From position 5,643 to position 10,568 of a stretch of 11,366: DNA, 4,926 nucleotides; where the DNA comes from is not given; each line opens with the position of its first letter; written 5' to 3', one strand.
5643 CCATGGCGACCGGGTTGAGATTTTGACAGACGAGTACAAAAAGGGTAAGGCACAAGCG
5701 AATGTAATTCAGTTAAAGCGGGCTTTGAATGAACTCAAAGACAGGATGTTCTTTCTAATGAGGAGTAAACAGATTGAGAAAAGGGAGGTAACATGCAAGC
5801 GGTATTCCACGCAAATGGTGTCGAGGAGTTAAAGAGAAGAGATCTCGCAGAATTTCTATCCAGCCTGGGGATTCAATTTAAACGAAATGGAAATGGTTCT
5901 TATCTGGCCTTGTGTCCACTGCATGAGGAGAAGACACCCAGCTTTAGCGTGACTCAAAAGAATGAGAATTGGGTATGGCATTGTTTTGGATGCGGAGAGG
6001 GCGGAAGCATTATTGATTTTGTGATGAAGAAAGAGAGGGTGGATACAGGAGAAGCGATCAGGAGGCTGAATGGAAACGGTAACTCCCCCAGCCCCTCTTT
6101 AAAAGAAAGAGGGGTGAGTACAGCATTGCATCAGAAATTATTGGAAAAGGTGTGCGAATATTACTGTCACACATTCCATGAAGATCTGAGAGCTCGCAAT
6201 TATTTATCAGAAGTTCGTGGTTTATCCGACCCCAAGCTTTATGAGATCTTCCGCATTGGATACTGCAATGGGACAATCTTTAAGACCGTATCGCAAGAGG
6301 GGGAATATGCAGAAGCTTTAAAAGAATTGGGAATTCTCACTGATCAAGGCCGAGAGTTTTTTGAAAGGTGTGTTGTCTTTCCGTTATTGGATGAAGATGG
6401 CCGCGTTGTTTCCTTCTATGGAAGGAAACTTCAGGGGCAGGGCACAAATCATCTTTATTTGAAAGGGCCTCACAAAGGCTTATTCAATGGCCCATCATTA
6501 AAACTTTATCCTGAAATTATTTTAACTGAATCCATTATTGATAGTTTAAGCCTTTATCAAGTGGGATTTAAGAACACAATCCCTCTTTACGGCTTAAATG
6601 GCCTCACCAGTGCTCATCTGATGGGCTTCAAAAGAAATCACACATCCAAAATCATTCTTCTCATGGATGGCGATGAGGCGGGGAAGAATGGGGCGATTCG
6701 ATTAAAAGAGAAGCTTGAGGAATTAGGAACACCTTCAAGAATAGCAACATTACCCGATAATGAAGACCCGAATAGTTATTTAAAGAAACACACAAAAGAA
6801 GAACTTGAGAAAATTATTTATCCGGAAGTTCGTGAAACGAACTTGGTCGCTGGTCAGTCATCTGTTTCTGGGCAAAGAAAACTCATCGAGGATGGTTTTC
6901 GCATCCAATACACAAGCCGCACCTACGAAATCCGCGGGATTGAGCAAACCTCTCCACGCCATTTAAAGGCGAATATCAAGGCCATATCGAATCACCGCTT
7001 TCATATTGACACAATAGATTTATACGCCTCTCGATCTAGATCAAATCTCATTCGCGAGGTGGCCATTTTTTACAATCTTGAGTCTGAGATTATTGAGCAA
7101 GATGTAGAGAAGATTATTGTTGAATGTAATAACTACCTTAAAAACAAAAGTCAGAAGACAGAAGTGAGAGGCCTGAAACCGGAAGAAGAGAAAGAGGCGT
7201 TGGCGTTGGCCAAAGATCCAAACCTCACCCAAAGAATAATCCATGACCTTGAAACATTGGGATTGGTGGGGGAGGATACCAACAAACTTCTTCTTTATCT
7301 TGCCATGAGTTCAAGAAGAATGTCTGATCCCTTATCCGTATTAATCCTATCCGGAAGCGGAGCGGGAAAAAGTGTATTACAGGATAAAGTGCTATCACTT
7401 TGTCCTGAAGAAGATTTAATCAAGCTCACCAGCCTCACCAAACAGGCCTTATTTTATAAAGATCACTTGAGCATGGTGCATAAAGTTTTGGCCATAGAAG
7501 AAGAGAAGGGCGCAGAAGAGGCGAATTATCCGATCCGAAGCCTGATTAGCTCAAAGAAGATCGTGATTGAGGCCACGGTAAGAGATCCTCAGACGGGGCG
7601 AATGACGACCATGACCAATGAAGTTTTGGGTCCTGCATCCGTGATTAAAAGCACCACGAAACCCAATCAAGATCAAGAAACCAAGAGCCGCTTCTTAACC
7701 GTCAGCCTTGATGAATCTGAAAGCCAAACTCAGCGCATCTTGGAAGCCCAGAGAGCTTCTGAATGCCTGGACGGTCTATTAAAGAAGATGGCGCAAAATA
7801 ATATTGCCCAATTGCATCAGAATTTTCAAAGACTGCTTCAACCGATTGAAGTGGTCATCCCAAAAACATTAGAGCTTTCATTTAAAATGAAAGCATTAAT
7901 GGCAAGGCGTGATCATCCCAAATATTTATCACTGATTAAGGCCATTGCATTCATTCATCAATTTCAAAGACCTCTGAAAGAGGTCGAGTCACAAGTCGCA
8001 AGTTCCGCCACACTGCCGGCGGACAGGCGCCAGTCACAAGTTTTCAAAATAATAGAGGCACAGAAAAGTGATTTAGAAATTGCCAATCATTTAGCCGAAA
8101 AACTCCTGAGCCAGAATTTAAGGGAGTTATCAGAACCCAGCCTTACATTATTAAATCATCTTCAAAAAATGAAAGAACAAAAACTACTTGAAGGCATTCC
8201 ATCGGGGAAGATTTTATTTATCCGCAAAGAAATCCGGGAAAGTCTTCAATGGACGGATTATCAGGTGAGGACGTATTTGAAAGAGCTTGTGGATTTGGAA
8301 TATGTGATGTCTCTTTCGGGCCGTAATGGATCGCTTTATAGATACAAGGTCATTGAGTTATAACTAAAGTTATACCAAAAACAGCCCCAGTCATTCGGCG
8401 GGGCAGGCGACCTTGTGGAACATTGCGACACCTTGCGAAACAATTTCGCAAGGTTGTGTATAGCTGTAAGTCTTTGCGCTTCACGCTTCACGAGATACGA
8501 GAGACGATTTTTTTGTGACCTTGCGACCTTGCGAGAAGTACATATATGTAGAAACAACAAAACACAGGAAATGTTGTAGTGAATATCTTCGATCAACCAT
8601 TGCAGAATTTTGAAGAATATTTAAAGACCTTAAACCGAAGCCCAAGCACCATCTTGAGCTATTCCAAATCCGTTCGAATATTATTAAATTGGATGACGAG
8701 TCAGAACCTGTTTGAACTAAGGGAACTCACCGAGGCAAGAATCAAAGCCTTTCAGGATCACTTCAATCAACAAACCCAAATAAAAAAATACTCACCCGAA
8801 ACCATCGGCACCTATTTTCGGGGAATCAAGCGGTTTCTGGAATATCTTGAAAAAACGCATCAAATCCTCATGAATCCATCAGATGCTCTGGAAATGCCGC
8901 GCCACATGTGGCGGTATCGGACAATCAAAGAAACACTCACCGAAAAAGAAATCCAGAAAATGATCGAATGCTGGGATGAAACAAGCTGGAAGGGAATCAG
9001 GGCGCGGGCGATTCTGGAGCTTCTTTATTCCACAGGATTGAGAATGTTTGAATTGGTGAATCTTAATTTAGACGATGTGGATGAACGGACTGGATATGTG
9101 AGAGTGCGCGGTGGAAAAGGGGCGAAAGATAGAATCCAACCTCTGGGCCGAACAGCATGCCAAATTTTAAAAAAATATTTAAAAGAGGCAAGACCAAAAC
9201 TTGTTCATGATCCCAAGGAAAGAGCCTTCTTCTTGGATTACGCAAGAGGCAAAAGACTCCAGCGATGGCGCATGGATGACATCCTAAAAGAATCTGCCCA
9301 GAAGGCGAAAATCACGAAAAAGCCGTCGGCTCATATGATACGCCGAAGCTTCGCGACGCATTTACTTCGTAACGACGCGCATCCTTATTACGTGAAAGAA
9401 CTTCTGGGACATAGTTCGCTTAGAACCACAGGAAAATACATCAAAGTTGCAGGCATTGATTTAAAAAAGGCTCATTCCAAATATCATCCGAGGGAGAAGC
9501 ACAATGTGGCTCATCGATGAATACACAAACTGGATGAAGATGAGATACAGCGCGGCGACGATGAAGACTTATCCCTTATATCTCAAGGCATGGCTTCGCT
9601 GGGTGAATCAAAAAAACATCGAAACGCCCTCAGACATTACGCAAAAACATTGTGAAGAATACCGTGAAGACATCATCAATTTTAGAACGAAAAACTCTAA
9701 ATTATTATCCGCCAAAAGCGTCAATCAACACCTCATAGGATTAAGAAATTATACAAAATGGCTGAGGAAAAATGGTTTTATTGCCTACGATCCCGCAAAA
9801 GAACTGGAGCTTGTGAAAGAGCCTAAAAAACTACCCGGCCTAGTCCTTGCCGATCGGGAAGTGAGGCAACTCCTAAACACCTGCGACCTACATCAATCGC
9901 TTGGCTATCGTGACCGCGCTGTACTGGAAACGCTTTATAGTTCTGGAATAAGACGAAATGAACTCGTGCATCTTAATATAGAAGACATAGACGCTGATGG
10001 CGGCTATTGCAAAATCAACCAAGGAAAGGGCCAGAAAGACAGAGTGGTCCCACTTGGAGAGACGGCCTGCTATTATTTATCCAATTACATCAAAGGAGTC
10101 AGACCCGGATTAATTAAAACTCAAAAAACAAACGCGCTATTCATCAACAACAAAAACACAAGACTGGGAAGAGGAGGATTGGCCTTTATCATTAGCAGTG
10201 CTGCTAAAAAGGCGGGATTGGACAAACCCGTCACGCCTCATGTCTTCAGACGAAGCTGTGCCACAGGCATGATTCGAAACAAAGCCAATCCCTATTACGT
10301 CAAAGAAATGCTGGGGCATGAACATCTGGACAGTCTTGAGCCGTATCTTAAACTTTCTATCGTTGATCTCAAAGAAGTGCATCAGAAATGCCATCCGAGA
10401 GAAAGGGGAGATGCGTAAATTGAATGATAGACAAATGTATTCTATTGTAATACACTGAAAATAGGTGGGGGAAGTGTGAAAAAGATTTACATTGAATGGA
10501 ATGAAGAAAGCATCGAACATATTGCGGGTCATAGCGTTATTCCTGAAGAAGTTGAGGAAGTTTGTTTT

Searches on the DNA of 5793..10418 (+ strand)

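Call 10: search_dna_similar(query=window:5793-10418:+, collection=plasmids, mode=distant)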
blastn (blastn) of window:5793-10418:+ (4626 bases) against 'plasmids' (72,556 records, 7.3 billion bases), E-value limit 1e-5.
No match.
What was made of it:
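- Tried and rejected: DNA search of the plasmid backbone against PLSDB: no match (call 10).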
